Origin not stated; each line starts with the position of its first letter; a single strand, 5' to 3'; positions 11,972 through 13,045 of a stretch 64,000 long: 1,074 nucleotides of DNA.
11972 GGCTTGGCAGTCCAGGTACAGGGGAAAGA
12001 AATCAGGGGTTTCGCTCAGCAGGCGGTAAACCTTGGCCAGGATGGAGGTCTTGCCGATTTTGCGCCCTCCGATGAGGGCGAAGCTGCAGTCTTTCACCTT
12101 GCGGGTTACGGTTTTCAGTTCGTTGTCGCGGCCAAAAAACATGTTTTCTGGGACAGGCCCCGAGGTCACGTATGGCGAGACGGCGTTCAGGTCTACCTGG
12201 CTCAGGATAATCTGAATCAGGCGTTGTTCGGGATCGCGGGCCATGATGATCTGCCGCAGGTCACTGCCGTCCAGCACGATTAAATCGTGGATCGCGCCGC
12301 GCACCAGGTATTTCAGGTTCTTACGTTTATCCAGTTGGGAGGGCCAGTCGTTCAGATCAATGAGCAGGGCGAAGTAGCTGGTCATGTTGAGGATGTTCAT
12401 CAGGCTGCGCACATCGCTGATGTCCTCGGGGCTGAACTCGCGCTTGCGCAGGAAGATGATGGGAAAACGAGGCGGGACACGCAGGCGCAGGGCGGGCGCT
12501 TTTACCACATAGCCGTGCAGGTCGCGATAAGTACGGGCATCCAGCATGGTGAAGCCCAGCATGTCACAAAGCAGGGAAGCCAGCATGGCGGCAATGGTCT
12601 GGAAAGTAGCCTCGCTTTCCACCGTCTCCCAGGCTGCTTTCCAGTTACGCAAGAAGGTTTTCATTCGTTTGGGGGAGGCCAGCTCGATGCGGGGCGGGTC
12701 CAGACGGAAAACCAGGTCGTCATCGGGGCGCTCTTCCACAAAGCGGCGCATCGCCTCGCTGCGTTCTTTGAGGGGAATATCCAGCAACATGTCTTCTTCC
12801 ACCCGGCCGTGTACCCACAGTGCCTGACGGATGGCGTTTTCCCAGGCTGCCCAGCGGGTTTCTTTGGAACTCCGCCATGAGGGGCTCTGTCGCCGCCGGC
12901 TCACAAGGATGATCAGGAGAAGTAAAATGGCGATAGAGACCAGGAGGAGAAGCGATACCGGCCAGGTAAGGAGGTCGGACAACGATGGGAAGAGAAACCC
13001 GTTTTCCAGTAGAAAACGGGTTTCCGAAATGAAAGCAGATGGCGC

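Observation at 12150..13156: STAND-like ATPase with a TM anchor and an unplaced ~230 aa juxtamembrane domain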

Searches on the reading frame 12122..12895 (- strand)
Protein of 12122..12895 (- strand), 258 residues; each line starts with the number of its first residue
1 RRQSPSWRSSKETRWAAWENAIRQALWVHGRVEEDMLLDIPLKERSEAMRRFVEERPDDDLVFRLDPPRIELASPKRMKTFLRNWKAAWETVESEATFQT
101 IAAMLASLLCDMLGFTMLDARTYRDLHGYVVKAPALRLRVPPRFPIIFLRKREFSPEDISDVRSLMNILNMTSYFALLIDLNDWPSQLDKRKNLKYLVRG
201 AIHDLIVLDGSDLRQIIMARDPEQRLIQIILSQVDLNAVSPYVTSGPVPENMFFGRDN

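Call 14: search_solved_structures(query=window:12122-12895:-, max_evalue=10)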
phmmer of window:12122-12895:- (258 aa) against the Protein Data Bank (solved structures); distinct sequences matched with E-value up to 10: 3.
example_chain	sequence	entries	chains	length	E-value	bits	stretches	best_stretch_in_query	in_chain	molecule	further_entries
8zaf_A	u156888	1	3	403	0.88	12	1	10-128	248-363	Sesquiterpene synthases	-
8zag_A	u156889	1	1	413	0.92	11.9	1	10-128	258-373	Sesquiterpene synthases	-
4pv6_C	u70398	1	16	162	1.1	11.6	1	152-206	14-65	N-terminal acetyltransferase complex subunit [ARD1]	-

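Call 20: predict_structure(alignment_id=A1)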
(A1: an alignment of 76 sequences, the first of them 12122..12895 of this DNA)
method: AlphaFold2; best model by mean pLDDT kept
length: 258 residues; sequences in the alignment: 76
mean_pLDDT: 89.0   pTM: 0.83
mean pLDDT of the five models: 89.0, 89.0, 88.5, 88.4, 88.1
residues with pLDDT >= 90: 200; 70-90: 26; 50-70: 17; < 50: 15
segments of 3 or more residues with pLDDT < 50: 239-244, 255-258
pLDDT, mean of each block of 10 residues (from residue 1): 59 92 94 96 96 97 97 94 96 96 98 97 98 84 96 95 97 93 91 92 91 96 95 71 50 45
secondary structure, 60 per line:
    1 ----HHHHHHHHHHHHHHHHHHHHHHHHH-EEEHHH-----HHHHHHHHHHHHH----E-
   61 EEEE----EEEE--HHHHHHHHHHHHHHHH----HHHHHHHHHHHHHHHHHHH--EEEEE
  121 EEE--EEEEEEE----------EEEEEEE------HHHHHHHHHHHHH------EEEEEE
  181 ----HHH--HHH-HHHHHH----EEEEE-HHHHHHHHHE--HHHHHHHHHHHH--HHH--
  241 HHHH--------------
elements in order: H5-29 E31-33 H42-54 E61-64 E69-72 H75-90 H95-113 E116-123 E126-132 E143-149 H156-168 E175-180 H194-199 E204-208 H210-218 H222-233 H241-244

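Call 23: find_related_loci(query=A1, collection=genome_contigs, flank=8000)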
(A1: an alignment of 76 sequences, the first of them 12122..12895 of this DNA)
Query A1 (258 aa) in genome_contigs; peptide patterns used: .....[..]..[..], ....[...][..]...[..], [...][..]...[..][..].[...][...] (x = any residue, [..] = any of these).
333 stretches matched a pattern; 104 encode a relative of the query (tblastn E <= 1e-3); the best 80 are kept; 80 distinct loci.
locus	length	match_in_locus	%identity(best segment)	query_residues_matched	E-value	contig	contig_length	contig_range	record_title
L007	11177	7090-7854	90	4-258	4e-156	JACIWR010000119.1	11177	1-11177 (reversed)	MAG: Anaerolineae bacterium isolate MAG-31 Anaerolineae_A3_bin18_Scaffold_119, whole genome shotgun sequence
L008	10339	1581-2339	91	6-258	1e-155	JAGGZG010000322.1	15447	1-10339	MAG: Anaerolineae bacterium isolate AUK198 PB_MBMC_152_c_000000000234, whole genome shotgun sequence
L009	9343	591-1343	64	8-258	1e-108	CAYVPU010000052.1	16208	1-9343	MAG TPA_asm: uncultured Anaerolineae bacterium isolate binchicken_co97_394 genome assembly, contig: NODE_14533_length_16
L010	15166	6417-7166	62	8-257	6e-108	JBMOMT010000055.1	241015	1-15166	MAG: Chloroflexota bacterium isolate Betzabe_MAG057 MAG057_55, whole genome shotgun sequence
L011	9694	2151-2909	63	9-258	3e-101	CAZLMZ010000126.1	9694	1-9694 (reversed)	MAG TPA_asm: uncultured Anaerolineae bacterium isolate binchicken_co81_400 genome assembly, contig: NODE_11710_length_96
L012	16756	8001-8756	61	9-258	7e-100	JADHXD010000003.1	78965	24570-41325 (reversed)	MAG: Anaerolineae bacterium isolate BS750m-G44 BS-750m-C140, whole genome shotgun sequence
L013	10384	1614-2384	58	4-258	3e-96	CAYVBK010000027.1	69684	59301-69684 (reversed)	MAG TPA_asm: uncultured Anaerolineae bacterium isolate binchicken_co44_225 genome assembly, contig: NODE_765_length_6968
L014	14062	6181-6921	51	10-257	6e-84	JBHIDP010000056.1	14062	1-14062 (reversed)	MAG: Anaerolineae bacterium isolate b3.sp3_bin.44 NODE_1316_length_14062_cov_16.671878, whole genome shotgun sequence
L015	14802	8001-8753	49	3-258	7e-83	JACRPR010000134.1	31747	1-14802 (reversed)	MAG: Chloroflexi bacterium isolate NC_groundwater_1992_Pr3_S-0.65um_56_3 SR2-18-Sp65_coassembly_scaffold_174548, whole g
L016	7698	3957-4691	52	12-257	3e-82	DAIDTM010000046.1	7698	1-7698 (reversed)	MAG TPA_asm: Anaerolineae bacterium isolate clean1805 k141_703024, whole genome shotgun sequence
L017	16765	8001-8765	51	4-258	5e-82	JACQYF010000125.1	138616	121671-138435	MAG: Chloroflexi bacterium isolate NC_groundwater_1534_Pr4_S-0.65um_60_13 SR1-18-Sp65_coassembly_scaffold_287942, whole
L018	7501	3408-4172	51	2-257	5e-80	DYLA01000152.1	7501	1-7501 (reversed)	MAG TPA_asm: Anaerolinea sp. isolate SulCav_AS07-7_2_61_27 SulCav_AS07_7_9260_length_7501_cov_15_977169, whole genome sh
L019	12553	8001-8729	51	15-258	4e-80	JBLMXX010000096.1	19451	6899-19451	MAG: Acidobacteriota bacterium isolate MAG244 PRJNA957066_bin26_renamed_95, whole genome shotgun sequence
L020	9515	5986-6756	50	2-257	3e-79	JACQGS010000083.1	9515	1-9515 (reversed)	MAG: Chloroflexi bacterium isolate NC_groundwater_1079_Ag_S2p5_56_76 S_2p5_S6_coassembly_k141_1370335, whole genome shot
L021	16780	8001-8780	48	6-257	1e-78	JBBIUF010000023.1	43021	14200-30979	MAG: Chloroflexota bacterium isolate RSF170216_bin_47 NODE_923_length_43021_cov_6.341968, whole genome shotgun sequence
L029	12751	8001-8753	49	5-257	1e-74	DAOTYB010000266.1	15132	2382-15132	MAG TPA_asm: Anaerolineae bacterium isolate H23_303 k115_209792, whole genome shotgun sequence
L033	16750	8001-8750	46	12-257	2e-70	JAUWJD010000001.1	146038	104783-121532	MAG: Chloroflexota bacterium isolate CSMAG_2311 CSMAG_2311_k127_5231797_length_146038_cov_31.0788, whole genome shotgun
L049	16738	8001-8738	36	12-258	1e-40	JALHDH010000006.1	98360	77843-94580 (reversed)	MAG: bacterium isolate 1-no_shock_S1_038 scaffold_195, whole genome shotgun sequence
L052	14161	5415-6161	33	15-257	5e-40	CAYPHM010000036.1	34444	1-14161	MAG TPA_asm: uncultured Chloroflexaceae bacterium isolate SRP141376_co5_371 genome assembly, contig: NODE_2858_length_34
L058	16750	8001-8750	29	18-258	2e-26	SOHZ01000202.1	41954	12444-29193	MAG: Anaerolineales bacterium isolate E26_bin7 NODE_5_length_41954_cov_13.323444, whole genome shotgun sequence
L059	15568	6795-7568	28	1-258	1e-25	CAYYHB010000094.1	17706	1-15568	MAG TPA_asm: uncultured Burkholderiales bacterium isolate SRP329715_co1_347 genome assembly, contig: NODE_4727_length_17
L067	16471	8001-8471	31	104-258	2e-17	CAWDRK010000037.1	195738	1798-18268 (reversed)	MAG: Candidatus Acidoferrales bacterium isolate MFD05377.bin.2.18 genome assembly, contig: contig_42815, whole genome sh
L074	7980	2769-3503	26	16-257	1e-16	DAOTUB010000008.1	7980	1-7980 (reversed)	MAG TPA_asm: Anaerolineae bacterium isolate F17_41 k129_1002020, whole genome shotgun sequence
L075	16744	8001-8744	29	19-256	4e-16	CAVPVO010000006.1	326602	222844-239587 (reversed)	MAG: Terriglobia bacterium isolate MFD00082.bin.2.4 genome assembly, contig: contig_5059, whole genome shotgun sequence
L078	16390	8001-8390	31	125-257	4e-15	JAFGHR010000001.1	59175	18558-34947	MAG: Anaerolineae bacterium isolate Zod_Metabat.151 k87_237999, whole genome shotgun sequence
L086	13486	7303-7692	33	125-257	1e-13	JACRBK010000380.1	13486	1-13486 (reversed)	MAG: Chloroflexi bacterium isolate NC_groundwater_1618_Pr3_B-0.1um_56_17 SR-2_scaffold_141_1375466, whole genome shotgun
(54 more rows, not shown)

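Call 31: search_protein_families(library=pfam, proteins=[L011:4046-6298:+, L012:9782-12091:+, L014:7936-9606:+, L049:9748-11388:+, L052:7271-9199:+, L058:9776-11017:+, L067:9470-11677:+, L074:4594-6651:+, L075:9779-11344:+, L078:9593-11587:+], max_evalue=0.01)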
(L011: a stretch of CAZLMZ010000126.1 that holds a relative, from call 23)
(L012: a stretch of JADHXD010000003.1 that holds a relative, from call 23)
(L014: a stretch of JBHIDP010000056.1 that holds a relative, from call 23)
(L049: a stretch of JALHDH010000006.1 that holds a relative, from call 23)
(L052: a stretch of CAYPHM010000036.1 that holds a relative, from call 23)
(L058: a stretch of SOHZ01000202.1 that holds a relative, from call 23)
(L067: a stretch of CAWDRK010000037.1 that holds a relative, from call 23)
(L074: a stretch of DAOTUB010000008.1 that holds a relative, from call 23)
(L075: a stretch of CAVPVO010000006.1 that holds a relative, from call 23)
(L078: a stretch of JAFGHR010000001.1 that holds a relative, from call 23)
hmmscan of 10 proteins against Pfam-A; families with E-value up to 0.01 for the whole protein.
L011:4046-6298:+ (751 aa): 3 families
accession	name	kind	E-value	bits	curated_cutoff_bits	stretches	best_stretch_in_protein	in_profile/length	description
PF12770.12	CHAT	-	6.5e-29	101.7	24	1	459-732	3-281/289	CHAT domain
PF14516.12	AAA_35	-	2e-12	47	27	1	16-264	7-253/331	AAA-like domain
PF13401.12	AAA_22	-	0.0018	19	27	1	45-180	9-119/130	AAA domain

L012:9782-12091:+ (770 aa): 6 families
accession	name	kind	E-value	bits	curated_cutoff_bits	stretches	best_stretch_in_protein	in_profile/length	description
PF12770.12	CHAT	-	1.5e-25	90.7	24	1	482-743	7-269/289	CHAT domain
PF14516.12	AAA_35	-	3e-11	43.2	27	1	18-317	7-296/331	AAA-like domain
PF13401.12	AAA_22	-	1.4e-06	29.1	27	1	44-176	6-116/130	AAA domain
PF13191.12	AAA_16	-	3.5e-06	28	32.6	1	29-148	11-141/167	AAA ATPase domain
PF13173.12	AAA_14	-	1.2e-05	25.7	27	1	44-100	3-52/129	AAA domain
PF01637.24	ATPase_2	-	0.0051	17.1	33.2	1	41-152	18-123/225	ATPase domain predominantly from Archaea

L014:7936-9606:+ (557 aa): 4 families
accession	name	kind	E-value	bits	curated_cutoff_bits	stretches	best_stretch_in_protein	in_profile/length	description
PF14516.12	AAA_35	-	5.2e-16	58.8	27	1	48-346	33-327/331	AAA-like domain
PF13191.12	AAA_16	-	0.0004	21.4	32.6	1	29-170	8-126/167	AAA ATPase domain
PF13401.12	AAA_22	-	0.0014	19.3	27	1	49-169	8-109/130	AAA domain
PF13173.12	AAA_14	-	0.0029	18.1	27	0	47-91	3-46/129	AAA domain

L049:9748-11388:+ (547 aa): 3 families
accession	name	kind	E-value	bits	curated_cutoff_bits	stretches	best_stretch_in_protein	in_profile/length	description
PF14516.12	AAA_35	-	3.1e-23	82.5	27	2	123-332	126-327/331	AAA-like domain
PF00211.25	Guanylate_cyc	-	6e-08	32.9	21.9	1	364-512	5-161/183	Adenylate and Guanylate cyclase catalytic domain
PF13401.12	AAA_22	-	0.0045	17.7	27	1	37-140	7-100/130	AAA domain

L052:7271-9199:+ (643 aa): 8 families
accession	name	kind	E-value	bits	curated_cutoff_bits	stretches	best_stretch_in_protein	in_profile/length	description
PF13676.11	TIR_2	-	4.4e-23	82.5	28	1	373-494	1-122/122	TIR domain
PF19956.5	EAD2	-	2.5e-20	72.9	23.8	1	562-638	2-79/81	Effector-associated domain 2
PF14516.12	AAA_35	-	9.4e-17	61.2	27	1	42-334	37-327/331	AAA-like domain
PF01637.24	ATPase_2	-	4.7e-09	36.8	33.2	1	17-237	1-221/225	ATPase domain predominantly from Archaea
PF13191.12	AAA_16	-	4.7e-08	34.2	32.6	1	17-147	2-157/167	AAA ATPase domain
PF13401.12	AAA_22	-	5.3e-05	24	27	1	40-174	9-126/130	AAA domain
PF01582.25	TIR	-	0.0006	20.1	21.3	1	377-471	10-100/179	TIR domain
PF13173.12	AAA_14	-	0.0029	18.1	27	1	40-125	6-94/129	AAA domain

L058:9776-11017:+ (414 aa): 4 families
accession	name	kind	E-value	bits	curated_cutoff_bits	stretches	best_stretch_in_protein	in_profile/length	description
PF14516.12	AAA_35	-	1.5e-24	86.8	27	1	9-242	4-244/331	AAA-like domain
PF13191.12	AAA_16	-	1e-05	26.5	32.6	1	35-154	25-159/167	AAA ATPase domain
PF13401.12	AAA_22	-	5e-05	24.1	27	1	44-174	15-127/130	AAA domain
PF13173.12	AAA_14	-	0.0036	17.7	27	0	42-85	10-50/129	AAA domain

L067:9470-11677:+ (736 aa): 11 families
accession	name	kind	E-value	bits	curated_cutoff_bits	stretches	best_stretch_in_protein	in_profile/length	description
PF07228.17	SpoIIE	-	2.7e-51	174.7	25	1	544-732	1-190/192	Stage II sporulation protein E (SpoIIE)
PF14516.12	AAA_35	-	1e-10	41.4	27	1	5-328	3-327/331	AAA-like domain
PF01637.24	ATPase_2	-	2.5e-07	31.2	33.2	1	15-214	1-201/225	ATPase domain predominantly from Archaea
PF13191.12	AAA_16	-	2.9e-06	28.3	32.6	1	15-146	2-156/167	AAA ATPase domain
PF13492.12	GAF_3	-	3.4e-05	24.7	27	1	366-490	10-129/129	GAF domain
PF13185.12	GAF_2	-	0.0003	21.4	28.6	1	394-489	36-136/136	GAF domain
PF13401.12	AAA_22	-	0.00041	21.1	27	1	36-143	8-104/130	AAA domain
PF01590.32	GAF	-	0.00071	20.5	22.4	1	358-486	2-131/133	GAF domain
PF07693.20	KAP_NTPase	-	0.0009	19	20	0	117-174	148-196/293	KAP family P-loop domain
PF13173.12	AAA_14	-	0.0012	19.3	27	1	37-87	6-58/129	AAA domain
PF04665.18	Pox_A32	-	0.0078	16.2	22.8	0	37-152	17-130/242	Poxvirus A32 protein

L074:4594-6651:+ (686 aa): 4 families
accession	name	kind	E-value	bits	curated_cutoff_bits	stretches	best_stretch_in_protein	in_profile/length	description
PF14516.12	AAA_35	-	8.3e-17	61.4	27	1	15-242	4-239/331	AAA-like domain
PF13401.12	AAA_22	-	8.9e-08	32.9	27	1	40-170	5-120/130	AAA domain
PF13191.12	AAA_16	-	3.2e-05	24.9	32.6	1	31-160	13-158/167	AAA ATPase domain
PF20720.3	nSTAND3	-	0.00051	20.2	27.2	1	24-75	1-52/155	Novel STAND NTPase 3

L075:9779-11344:+ (522 aa): 8 families
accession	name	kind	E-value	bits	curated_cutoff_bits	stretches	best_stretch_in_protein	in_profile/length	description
PF14516.12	AAA_35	-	4e-23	82.2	27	1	12-269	3-258/331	AAA-like domain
PF13676.11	TIR_2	-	9.8e-11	42.6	28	1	377-467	1-87/122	TIR domain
PF01582.25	TIR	-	7.8e-05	23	21.3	1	406-471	32-96/179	TIR domain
PF13191.12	AAA_16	-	9.8e-05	23.3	32.6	1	34-155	19-154/167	AAA ATPase domain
PF13401.12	AAA_22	-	0.00089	20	27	1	36-163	2-110/130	AAA domain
PF13173.12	AAA_14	-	0.0013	19.2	27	0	40-61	4-26/129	AAA domain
PF10137.14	CAP12-PCTIR_TIR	-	0.0029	18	24.7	1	376-440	1-62/119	CAP12/Pycsar effector protein, TIR domain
PF01637.24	ATPase_2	-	0.003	17.8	33.2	1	38-246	20-220/225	ATPase domain predominantly from Archaea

L078:9593-11587:+ (665 aa): 5 families
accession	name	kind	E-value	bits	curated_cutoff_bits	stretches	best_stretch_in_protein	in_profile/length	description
PF00069.31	Pkinase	-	1.9e-52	178.7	31.7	1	403-649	7-258/263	Protein kinase domain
PF07714.23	PK_Tyr_Ser-Thr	-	7.5e-33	114.4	23.1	1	402-651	6-256/258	Protein tyrosine and serine/threonine kinase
PF14516.12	AAA_35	-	2.1e-07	30.5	27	1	153-333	126-301/331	AAA-like domain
PF14531.12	Kinase-like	-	0.00014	21.7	25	1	501-636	154-283/289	Kinase-like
PF03109.22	ABC1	-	0.0033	17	22.9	1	441-549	119-222/244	ABC1 atypical kinase-like domain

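Call 39: search_protein_families(library=pfam, proteins=[L014:4087-6087:+, L016:1521-3860:+, L033:5793-7901:+, L029:5544-7925:+, L049:5235-8063:+, L059:4176-6854:+, L074:51-2528:+, L078:5370-7502:+, L086:4696-6990:+], max_evalue=0.001)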
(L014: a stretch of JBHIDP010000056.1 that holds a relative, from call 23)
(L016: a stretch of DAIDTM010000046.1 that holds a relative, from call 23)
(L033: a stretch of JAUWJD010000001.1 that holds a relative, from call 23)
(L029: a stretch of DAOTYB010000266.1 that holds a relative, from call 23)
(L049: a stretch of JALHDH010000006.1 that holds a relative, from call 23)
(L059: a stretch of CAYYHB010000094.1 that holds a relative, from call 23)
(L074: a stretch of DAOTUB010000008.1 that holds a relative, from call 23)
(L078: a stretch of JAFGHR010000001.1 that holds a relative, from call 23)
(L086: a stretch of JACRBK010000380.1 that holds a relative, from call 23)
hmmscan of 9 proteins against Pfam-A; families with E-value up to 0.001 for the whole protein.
L014:4087-6087:+ (667 aa): 3 families
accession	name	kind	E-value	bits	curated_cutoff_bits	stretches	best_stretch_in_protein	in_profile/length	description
PF15902.12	Sortilin-Vps10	-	4.1e-41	141.6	33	4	153-259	2-116/446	Sortilin, neurotensin receptor 3,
PF02012.26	BNR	-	2.1e-18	63.6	27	0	68-78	1-11/12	BNR/Asp-box repeat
PF14870.12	PSII_BNR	-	3e-14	53.4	27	1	84-212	14-141/303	Photosynthesis system II assembly factor YCF48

L016:1521-3860:+ (780 aa): 6 families
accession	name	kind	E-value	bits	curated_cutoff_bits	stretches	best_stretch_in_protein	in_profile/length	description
PF15902.12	Sortilin-Vps10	-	5.3e-29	101.7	33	2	501-600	5-111/446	Sortilin, neurotensin receptor 3,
PF14870.12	PSII_BNR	-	1.8e-10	41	27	1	221-466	14-266/303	Photosynthesis system II assembly factor YCF48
PF19755.4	DUF6242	-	1.5e-09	38.5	29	0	284-342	161-217/217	Domain of unknown function (DUF6242)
PF02012.26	BNR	-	1.6e-09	36.8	27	0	721-732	1-12/12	BNR/Asp-box repeat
PF13088.12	BNR_2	-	1.2e-08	35.2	31.4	1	320-600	8-250/277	BNR repeat-like domain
PF10647.15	Gmad1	-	7.2e-05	23.2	20.5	0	315-354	209-247/251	Lipoprotein LpqB beta-propeller domain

L033:5793-7901:+ (703 aa): 3 families
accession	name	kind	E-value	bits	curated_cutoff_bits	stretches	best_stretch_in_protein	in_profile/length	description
PF15902.12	Sortilin-Vps10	-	6.7e-36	124.5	33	2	148-249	3-114/446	Sortilin, neurotensin receptor 3,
PF14870.12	PSII_BNR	-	7.3e-14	52.1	27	1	156-417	7-266/303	Photosynthesis system II assembly factor YCF48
PF02012.26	BNR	-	1.6e-05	24.6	27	0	452-463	1-12/12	BNR/Asp-box repeat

L029:5544-7925:+ (794 aa): 7 families
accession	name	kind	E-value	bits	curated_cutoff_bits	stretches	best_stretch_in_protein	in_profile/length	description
PF15902.12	Sortilin-Vps10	-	1.4e-30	107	33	3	264-365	3-115/446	Sortilin, neurotensin receptor 3,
PF14870.12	PSII_BNR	-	6.7e-16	58.8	27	0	221-276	84-139/303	Photosynthesis system II assembly factor YCF48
PF19755.4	DUF6242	-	1.7e-12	48.1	29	0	299-359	155-217/217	Domain of unknown function (DUF6242)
PF02012.26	BNR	-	3.2e-11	41.9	27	0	607-617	2-12/12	BNR/Asp-box repeat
PF23366.1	Beta-prop_HVO_0234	-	1.9e-09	38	27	0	250-368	155-267/274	HVO_0234-like, beta propeller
PF10647.15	Gmad1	-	5.9e-09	36.6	20.5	0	620-664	200-242/251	Lipoprotein LpqB beta-propeller domain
PF13088.12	BNR_2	-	1.3e-07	31.7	31.4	0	216-347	79-229/277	BNR repeat-like domain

L049:5235-8063:+ (943 aa): 1 family
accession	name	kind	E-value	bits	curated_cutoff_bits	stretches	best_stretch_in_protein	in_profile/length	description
PF13809.12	Tubulin_2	-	5.2e-34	118.5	27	1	11-329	1-355/356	Tubulin like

L059:4176-6854:+ (893 aa): 1 family
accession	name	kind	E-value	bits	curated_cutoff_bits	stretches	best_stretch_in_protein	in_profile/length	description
PF13809.12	Tubulin_2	-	3.4e-19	69.7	27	1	85-309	114-355/356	Tubulin like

L074:51-2528:+ (826 aa): 1 family
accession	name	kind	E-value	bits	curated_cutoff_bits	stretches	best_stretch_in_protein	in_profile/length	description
PF13414.12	TPR_11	-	0.00036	20.6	26.8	0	249-274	5-30/42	TPR repeat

L078:5370-7502:+ (711 aa): 1 family
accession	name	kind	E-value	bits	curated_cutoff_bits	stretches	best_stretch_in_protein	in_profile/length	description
PF13809.12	Tubulin_2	-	1.7e-10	41.2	27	1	33-350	1-353/356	Tubulin like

L086:4696-6990:+ (765 aa): 1 family
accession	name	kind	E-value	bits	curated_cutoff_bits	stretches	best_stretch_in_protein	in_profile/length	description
PF13809.12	Tubulin_2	-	3.9e-15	56.4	27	1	33-344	1-350/356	Tubulin like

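Call 66: search_protein_representatives(protein=window:12122-12895:-)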
Query: 258 residues. Proteins with E-value up to 0.001 (for the whole library): 343; up to 1e-10: 173; up to 1e-30: 44. The best 150 are listed.
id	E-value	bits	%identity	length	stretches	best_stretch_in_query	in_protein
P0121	7.0e-92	323.6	61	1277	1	8-258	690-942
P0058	1.8e-84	299.3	56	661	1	5-258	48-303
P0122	5.8e-76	271.4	52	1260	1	2-257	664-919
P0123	1.2e-69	250.7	48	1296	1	12-257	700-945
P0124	1.2e-66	240.9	50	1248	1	13-257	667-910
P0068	5.1e-65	235.6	47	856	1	12-257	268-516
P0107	1.2e-64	234.4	48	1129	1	12-257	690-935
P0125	4.5e-63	229.2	58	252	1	12-200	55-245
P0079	4.0e-61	222.8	48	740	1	21-257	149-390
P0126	8.7e-61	221.7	46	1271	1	8-257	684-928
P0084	4.0e-60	219.5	45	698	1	13-256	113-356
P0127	5.5e-60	219.1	44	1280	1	11-257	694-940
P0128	2.8e-59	216.8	44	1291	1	12-257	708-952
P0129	2.5e-58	213.6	43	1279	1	11-257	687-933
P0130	4.1e-58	213.0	44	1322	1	12-257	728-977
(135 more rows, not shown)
